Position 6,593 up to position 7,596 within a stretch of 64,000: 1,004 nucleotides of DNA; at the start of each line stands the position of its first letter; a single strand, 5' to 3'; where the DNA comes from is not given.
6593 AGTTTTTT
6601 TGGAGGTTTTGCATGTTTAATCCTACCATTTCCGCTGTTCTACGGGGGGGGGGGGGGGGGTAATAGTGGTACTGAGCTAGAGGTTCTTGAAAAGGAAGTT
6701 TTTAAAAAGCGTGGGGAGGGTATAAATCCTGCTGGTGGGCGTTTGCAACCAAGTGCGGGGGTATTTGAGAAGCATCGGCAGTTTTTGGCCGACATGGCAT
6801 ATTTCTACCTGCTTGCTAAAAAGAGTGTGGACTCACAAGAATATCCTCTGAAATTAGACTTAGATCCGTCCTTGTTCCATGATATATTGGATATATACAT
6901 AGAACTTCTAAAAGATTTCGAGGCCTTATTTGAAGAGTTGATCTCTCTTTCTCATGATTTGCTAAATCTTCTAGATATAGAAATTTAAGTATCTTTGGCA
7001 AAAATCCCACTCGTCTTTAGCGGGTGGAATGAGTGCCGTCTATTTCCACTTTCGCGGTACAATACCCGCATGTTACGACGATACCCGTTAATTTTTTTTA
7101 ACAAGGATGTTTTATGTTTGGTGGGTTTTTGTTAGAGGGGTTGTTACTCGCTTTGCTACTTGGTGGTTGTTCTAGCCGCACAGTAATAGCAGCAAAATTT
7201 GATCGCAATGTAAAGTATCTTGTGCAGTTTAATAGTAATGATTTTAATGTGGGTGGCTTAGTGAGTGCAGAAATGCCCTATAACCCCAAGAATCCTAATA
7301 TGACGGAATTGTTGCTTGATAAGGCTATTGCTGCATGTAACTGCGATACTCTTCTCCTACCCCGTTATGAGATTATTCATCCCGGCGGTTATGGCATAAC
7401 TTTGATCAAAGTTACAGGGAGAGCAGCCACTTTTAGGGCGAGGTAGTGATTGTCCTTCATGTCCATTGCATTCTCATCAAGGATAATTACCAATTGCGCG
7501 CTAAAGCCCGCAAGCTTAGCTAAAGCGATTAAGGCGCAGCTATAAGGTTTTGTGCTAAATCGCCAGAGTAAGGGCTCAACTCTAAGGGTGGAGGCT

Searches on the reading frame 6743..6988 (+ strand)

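Call 8: search_protein_families(library=pfam, proteins=[window:6743-6988:+], max_evalue=1)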
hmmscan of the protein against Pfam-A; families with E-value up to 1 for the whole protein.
window:6743-6988:+ (81 aa): 1 family
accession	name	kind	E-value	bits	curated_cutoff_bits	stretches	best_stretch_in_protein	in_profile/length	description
PF22927.2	INT1_R3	-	0.034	14.2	27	1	45-78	97-130/160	Integrator complex subunit 1, R3 domain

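Call 9: search_protein_families(library=ncbifam, proteins=[window:6743-6988:+], max_evalue=1)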
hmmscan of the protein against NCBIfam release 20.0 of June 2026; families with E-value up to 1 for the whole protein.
window:6743-6988:+ (81 aa): 0 families

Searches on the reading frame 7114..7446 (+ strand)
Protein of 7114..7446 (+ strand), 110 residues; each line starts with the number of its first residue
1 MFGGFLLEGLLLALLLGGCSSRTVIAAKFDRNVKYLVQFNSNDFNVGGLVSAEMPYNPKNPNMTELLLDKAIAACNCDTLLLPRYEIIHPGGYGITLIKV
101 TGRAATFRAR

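Call 8: search_protein_families(library=pfam, proteins=[window:7114-7446:+], max_evalue=1)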
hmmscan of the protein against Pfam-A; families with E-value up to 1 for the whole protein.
window:7114-7446:+ (110 aa): 0 families

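Call 9: search_protein_families(library=ncbifam, proteins=[window:7114-7446:+], max_evalue=1)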
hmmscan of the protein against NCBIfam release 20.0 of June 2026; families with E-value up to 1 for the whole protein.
window:7114-7446:+ (110 aa): 1 family
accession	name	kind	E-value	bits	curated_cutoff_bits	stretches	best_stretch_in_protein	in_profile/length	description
NF033216.1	lipo_YgdI_YgdR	subfamily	0.16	11.9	42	1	10-28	10-28/71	YgdI/YgdR family lipoprotein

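Call 38: find_encoding_contigs(protein=window:7114-7446:+, flank=6000, max_places=6)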
Protein window:7114-7446:+ (110 aa): no gene with exactly this product is on record in the collection.

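Call 76: find_homologous_proteins(query=window:7114-7446:+)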
Query window:7114-7446:+ (110 aa): 11 proteins with E <= 0.001 among 53 candidates.
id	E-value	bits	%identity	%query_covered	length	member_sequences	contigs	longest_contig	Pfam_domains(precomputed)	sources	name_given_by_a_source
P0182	1.0e-63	230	97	99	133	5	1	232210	-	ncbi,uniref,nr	ncbi:hypothetical protein [Helicobacter suis]|uniref:hypothetical protein n=1 Tax=Helicobacter suis 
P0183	7.1e-41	156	77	93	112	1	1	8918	-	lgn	-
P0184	1.2e-36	143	62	100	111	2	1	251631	-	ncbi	-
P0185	2.6e-34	135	65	92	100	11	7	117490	-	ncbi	-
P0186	4.4e-34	135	86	67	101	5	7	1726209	-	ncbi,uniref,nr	ncbi:hypothetical protein NHP194003_06310 [Helicobacter suis]|uniref:Lipoprotein n=1 Tax=Helicobacte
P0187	4.8e-31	125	58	96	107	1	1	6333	-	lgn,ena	-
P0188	1.2e-29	120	58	94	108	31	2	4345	-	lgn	-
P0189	4.4e-29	118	57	94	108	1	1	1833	-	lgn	-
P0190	9.5e-29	117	88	61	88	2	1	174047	-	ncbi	-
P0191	5.7e-28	115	62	88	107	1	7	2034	-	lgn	-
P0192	7.8e-25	105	68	69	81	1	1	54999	-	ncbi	-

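Call 77: find_encoding_contigs(protein=P0182, flank=8000, max_places=3)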
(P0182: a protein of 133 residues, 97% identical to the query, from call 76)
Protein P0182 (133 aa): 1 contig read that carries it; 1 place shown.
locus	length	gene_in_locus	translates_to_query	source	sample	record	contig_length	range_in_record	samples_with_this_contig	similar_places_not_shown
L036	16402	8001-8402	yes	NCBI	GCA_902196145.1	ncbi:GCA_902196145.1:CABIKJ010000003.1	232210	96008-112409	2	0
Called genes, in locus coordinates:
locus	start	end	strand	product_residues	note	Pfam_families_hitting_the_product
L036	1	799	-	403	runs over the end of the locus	PF03435:Sacchrp_dh_NADP, PF16653:Sacchrp_dh_C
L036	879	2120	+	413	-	PF03616:Glt_symporter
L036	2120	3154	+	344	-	PF00383:dCMP_cyt_deam_1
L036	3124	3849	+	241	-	PF05175:MTS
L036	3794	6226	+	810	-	PF12156:ATPase-cat_bd, PF00403:HMA, PF00122:E1-E2_ATPase, PF00702:Hydrolase, PF08282:Hydrolase_3 (faint)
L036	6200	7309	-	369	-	PF01041:DegT_DnrJ_EryC1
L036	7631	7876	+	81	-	-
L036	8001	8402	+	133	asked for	-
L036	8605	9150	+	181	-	-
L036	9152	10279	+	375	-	-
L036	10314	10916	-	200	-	-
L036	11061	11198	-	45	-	-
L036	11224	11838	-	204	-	PF01810:LysE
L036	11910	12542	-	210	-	PF02452:PemK_toxin (faint)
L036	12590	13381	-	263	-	-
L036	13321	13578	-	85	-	-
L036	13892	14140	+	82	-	PF01479:S4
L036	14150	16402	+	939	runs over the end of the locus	PF00133:tRNA-synt_1, PF09334:tRNA-synt_1g, PF01406:tRNA-synt_1e (weak), PF01921:tRNA-synt_1f (weak), PF08264:Anticodon_1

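Call 78: find_encoding_contigs(protein=P0186, flank=8000, max_places=3)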
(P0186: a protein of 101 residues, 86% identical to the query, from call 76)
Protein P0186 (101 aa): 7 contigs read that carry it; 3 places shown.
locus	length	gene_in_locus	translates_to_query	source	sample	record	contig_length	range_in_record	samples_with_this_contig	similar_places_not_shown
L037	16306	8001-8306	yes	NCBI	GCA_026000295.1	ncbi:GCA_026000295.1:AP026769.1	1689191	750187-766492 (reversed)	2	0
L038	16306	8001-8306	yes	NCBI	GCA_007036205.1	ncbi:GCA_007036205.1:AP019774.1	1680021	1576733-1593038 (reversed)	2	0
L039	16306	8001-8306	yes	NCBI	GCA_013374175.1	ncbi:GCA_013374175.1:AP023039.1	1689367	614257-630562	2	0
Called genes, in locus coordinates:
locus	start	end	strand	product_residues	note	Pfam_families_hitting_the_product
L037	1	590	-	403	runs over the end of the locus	PF03435:Sacchrp_dh_NADP, PF16653:Sacchrp_dh_C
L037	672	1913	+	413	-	PF03616:Glt_symporter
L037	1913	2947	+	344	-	PF00383:dCMP_cyt_deam_1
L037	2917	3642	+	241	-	PF07669:Eco57I (faint), PF05175:MTS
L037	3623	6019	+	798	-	PF12156:ATPase-cat_bd, PF00403:HMA, PF00122:E1-E2_ATPase, PF00702:Hydrolase, PF08282:Hydrolase_3 (faint)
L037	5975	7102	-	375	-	PF01041:DegT_DnrJ_EryC1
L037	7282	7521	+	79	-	-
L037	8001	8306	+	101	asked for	-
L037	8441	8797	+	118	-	-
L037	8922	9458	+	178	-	PF05686:Glyco_transf_90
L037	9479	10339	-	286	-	PF25145:NfeD1b_N (weak), PF01343:Peptidase_S49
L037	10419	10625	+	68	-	-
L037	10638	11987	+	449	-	PF07690:MFS_1, PF00083:Sugar_tr, PF07690:MFS_1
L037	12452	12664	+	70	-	-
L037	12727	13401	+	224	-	-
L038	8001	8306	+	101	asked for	-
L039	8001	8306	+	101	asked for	-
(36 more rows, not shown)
